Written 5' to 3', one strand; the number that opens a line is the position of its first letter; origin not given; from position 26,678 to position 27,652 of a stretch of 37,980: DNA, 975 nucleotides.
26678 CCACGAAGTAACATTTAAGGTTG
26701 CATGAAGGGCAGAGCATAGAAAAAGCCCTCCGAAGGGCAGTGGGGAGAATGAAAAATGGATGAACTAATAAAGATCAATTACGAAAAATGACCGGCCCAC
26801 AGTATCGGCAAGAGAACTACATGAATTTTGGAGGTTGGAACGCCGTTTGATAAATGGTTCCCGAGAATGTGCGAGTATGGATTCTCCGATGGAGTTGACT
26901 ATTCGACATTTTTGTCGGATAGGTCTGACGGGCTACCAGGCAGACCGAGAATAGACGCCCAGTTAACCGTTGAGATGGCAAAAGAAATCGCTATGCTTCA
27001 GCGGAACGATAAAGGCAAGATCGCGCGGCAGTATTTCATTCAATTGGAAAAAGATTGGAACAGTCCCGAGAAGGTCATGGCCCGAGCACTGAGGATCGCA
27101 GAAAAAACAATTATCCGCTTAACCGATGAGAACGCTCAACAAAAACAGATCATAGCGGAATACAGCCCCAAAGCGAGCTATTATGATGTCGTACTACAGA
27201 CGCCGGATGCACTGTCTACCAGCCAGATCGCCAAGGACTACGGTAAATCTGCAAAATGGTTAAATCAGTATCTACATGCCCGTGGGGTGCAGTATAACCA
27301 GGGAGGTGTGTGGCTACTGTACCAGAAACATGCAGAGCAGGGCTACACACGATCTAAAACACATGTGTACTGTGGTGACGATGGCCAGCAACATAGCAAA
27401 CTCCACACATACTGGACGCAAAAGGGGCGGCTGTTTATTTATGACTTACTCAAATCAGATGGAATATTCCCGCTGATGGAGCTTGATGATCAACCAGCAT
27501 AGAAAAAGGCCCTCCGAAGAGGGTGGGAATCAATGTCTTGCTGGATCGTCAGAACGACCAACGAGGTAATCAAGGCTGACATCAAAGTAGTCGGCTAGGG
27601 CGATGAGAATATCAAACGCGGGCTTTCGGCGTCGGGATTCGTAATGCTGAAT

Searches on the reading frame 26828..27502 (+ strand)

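Call 72: search_protein_families(library=pfam, max_evalue=0.0001, proteins=[window:26828-27502:+])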
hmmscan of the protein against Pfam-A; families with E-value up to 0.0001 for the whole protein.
window:26828-27502:+ (224 aa): 2 families
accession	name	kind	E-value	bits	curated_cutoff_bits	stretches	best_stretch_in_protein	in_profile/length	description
PF03374.19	ANT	-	1.5e-35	122.3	25.3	1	107-209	2-106/108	Phage antirepressor protein KilAC domain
PF08346.17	AntA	-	8.7e-16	58.7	27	1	1-60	10-68/68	AntA/AntB antirepressor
